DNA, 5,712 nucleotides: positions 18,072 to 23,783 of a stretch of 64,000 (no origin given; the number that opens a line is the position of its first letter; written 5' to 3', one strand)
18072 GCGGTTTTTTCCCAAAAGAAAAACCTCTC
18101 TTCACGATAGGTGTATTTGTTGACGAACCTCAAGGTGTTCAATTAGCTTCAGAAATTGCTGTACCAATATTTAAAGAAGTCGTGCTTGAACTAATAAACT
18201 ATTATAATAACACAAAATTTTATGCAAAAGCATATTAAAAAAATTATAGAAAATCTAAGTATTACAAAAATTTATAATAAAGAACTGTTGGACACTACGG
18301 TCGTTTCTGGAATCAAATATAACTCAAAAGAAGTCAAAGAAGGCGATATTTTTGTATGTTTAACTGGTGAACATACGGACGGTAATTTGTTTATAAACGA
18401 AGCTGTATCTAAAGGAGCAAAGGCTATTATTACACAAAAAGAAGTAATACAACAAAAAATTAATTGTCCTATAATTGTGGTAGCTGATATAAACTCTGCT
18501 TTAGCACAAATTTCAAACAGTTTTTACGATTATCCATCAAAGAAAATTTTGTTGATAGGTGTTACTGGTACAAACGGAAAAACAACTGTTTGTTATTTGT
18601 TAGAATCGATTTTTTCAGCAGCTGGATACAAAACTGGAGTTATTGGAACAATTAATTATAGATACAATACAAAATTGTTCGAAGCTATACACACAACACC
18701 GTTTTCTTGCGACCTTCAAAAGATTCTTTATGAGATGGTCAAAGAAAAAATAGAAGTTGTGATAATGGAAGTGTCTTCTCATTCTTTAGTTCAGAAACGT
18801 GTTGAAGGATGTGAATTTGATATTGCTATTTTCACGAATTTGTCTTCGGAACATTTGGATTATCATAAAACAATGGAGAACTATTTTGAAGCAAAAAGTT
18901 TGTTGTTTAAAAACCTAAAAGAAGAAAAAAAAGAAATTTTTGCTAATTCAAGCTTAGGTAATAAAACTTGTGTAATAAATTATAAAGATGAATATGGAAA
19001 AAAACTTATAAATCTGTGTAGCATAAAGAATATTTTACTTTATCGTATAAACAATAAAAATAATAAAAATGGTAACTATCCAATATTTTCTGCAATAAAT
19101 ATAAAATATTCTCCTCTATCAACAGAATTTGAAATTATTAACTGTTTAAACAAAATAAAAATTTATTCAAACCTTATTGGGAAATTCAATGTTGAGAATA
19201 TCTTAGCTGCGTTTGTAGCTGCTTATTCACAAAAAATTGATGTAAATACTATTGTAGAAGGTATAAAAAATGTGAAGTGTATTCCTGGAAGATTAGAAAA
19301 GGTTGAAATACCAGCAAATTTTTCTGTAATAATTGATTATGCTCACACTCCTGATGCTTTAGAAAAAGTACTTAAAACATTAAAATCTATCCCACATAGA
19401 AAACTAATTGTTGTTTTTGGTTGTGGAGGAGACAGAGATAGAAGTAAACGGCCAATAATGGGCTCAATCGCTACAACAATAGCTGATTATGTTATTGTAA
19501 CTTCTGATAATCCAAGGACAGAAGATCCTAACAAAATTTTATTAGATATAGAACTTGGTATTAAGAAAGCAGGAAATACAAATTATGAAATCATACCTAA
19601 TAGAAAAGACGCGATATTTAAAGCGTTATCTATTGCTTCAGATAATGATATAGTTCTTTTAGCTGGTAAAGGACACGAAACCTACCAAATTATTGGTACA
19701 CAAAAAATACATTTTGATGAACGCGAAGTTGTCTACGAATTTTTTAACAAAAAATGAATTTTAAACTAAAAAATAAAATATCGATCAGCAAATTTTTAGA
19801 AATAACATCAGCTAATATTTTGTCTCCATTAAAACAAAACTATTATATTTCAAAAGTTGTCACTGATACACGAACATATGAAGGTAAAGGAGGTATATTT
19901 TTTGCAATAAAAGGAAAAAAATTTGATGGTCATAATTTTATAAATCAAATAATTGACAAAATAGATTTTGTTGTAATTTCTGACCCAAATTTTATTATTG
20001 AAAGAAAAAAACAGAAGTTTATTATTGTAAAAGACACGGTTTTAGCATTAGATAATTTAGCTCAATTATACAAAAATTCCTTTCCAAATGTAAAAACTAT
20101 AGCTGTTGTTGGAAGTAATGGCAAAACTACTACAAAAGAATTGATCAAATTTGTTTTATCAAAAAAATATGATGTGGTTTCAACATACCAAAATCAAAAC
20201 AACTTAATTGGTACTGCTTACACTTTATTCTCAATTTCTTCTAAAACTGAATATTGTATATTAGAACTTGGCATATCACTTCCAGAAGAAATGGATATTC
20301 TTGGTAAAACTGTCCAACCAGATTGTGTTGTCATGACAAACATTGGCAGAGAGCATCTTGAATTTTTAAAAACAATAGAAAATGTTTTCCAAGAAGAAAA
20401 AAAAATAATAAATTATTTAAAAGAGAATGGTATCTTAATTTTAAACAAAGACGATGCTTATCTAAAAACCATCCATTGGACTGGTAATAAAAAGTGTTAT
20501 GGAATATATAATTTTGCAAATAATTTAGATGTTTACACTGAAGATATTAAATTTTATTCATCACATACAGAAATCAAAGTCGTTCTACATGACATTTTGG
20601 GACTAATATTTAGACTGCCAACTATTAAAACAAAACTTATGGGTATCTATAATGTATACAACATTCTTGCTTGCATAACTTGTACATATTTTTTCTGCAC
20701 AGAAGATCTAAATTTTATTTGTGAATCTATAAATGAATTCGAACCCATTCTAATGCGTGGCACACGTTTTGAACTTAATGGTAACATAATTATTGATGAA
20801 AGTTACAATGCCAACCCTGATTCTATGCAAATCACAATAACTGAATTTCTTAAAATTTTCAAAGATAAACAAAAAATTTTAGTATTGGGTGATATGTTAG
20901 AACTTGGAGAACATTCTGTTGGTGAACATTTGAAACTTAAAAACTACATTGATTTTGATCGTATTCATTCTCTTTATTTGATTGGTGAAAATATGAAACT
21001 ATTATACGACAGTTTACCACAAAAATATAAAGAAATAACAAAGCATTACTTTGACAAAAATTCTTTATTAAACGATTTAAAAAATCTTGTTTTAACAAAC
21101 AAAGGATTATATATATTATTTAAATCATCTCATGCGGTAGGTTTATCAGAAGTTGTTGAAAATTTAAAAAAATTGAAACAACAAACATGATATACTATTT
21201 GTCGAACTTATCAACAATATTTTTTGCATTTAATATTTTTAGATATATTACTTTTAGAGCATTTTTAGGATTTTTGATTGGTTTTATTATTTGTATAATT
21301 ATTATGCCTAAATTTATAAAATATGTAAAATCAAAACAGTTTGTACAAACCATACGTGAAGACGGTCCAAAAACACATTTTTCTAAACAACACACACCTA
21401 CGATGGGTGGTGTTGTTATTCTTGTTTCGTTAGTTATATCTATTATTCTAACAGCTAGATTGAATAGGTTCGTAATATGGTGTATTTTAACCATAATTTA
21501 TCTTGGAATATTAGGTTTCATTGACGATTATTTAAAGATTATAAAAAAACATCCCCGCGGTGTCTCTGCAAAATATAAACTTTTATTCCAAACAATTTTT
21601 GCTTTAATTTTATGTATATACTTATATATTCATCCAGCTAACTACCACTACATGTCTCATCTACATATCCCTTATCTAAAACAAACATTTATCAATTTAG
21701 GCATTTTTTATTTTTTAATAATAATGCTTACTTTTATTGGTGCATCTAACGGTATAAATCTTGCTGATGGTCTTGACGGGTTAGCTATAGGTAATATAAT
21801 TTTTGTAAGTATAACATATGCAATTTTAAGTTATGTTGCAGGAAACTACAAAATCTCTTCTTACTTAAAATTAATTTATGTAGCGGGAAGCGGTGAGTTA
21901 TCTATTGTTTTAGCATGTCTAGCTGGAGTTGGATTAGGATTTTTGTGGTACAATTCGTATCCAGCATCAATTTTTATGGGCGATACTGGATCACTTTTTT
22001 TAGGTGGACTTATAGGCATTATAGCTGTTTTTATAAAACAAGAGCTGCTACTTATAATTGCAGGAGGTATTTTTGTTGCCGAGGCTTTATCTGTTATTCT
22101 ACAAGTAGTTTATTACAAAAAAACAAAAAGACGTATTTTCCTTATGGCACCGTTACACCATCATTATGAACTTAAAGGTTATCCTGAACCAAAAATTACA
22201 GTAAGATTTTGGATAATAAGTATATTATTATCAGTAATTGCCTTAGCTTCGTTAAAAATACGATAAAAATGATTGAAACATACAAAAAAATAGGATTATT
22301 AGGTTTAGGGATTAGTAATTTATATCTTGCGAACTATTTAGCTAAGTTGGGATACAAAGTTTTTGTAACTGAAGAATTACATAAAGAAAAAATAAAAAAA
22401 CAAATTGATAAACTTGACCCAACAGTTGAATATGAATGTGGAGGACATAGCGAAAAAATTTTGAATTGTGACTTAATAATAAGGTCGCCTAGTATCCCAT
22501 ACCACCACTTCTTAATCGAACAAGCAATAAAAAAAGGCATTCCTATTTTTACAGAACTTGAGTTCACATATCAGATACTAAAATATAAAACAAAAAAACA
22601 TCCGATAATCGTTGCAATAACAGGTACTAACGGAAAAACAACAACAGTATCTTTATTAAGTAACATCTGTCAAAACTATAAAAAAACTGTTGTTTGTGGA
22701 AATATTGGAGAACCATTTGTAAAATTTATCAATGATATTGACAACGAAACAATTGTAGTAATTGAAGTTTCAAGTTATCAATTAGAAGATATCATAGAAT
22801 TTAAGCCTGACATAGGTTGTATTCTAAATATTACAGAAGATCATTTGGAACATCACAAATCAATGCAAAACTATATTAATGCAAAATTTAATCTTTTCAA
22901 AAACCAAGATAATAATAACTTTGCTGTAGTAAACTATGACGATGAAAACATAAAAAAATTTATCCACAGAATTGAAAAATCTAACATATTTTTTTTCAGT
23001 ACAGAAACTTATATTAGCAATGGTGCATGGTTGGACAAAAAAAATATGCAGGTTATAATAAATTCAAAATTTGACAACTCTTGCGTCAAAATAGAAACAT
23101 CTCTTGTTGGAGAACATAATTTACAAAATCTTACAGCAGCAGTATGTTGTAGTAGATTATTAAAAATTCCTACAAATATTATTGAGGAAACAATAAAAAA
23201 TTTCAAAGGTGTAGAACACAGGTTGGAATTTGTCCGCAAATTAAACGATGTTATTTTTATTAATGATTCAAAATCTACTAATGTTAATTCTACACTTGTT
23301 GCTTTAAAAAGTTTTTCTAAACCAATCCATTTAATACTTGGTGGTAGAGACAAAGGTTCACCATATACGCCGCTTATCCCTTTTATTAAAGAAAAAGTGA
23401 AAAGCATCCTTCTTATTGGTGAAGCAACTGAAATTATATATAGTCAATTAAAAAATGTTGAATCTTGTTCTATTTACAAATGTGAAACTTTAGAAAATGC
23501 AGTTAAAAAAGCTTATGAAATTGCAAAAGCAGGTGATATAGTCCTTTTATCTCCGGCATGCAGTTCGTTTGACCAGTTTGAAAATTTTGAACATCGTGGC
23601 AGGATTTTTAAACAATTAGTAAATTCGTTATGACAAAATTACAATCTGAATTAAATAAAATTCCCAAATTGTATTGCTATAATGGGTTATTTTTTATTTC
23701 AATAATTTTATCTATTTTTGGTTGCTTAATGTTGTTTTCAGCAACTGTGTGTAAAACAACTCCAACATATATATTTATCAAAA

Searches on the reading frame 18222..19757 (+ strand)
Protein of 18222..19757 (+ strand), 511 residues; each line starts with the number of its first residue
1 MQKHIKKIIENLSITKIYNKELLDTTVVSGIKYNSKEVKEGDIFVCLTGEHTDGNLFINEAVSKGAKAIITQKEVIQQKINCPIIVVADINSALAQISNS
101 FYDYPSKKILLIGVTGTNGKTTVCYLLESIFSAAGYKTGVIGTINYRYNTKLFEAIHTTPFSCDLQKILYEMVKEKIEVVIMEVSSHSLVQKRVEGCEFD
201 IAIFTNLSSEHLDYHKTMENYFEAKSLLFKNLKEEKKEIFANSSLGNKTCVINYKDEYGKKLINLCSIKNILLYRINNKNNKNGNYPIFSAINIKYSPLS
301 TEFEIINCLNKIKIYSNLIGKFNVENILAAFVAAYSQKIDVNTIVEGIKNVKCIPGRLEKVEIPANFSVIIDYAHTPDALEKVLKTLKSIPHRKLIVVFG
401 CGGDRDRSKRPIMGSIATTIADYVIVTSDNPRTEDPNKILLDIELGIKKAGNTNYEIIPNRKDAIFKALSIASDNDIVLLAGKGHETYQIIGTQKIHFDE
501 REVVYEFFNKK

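Call 47: search_protein_families(library=pfam, proteins=[window:18222-19757:+], max_evalue=0.0001)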
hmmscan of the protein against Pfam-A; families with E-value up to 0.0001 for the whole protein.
window:18222-19757:+ (511 aa): 3 families
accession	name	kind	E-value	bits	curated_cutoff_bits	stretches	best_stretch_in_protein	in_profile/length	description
PF08245.18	Mur_ligase_M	-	5.9e-52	177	24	1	114-334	1-200/200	Mur ligase middle domain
PF02875.26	Mur_ligase_C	-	2.4e-35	122.6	28.4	1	356-484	1-127/127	Mur ligase, glutamate ligase domain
PF01225.30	Mur_ligase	-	8.5e-09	36.1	21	1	28-102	2-95/95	Mur ligase family, catalytic domain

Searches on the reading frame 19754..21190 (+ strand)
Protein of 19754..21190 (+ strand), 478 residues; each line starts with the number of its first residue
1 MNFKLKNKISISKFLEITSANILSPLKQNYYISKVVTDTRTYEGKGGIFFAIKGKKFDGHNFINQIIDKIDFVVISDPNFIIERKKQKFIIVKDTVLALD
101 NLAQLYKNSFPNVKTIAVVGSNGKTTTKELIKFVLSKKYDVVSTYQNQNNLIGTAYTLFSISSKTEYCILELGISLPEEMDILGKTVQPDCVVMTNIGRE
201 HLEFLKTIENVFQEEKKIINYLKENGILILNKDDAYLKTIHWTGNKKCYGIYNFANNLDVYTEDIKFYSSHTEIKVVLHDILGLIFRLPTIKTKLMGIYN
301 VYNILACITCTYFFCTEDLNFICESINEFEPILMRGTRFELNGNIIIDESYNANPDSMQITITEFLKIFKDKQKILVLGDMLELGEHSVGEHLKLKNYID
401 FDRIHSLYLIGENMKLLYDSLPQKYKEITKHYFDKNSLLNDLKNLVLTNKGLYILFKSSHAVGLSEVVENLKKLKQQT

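Call 47: search_protein_families(library=pfam, proteins=[window:19754-21190:+], max_evalue=0.0001)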
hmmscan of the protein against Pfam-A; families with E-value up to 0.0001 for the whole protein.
window:19754-21190:+ (478 aa): 2 families
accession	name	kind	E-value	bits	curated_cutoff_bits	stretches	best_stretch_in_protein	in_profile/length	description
PF08245.18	Mur_ligase_M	-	1.8e-40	139.5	24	1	118-310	1-199/200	Mur ligase middle domain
PF02875.26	Mur_ligase_C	-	5.6e-10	40.6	28.4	1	338-441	2-110/127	Mur ligase, glutamate ligase domain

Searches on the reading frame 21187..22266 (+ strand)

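Call 47: search_protein_families(library=pfam, proteins=[window:21187-22266:+], max_evalue=0.0001)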
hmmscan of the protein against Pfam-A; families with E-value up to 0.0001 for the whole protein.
window:21187-22266:+ (359 aa): 2 families
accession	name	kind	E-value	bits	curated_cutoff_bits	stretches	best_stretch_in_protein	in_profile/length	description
PF00953.26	Glycos_transf_4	-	6.8e-34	117.6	27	1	99-282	4-158/160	Glycosyl transferase family 4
PF10555.14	MraY_sig1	-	9.7e-05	22.1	20.1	0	67-79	1-13/13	Phospho-N-acetylmuramoyl-pentapeptide-transferase signature 1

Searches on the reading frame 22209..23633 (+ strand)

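Call 47: search_protein_families(library=pfam, proteins=[window:22209-23633:+], max_evalue=0.0001)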
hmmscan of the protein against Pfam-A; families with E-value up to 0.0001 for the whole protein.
window:22209-23633:+ (474 aa): 4 families
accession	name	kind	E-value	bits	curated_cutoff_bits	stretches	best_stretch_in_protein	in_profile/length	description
PF08245.18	Mur_ligase_M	-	2.8e-36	125.8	24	1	137-314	1-199/200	Mur ligase middle domain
PF02875.26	Mur_ligase_C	-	2.5e-13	51.4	28.4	1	337-451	1-127/127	Mur ligase, glutamate ligase domain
PF21377.3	MurD_N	-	7.2e-13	48.8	24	1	27-96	1-70/76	MurD N-terminal domain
PF21799.2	MurD-like_N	-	1.1e-10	42.1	27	1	27-113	2-86/88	Mur ligase MurD-like, N-terminal domain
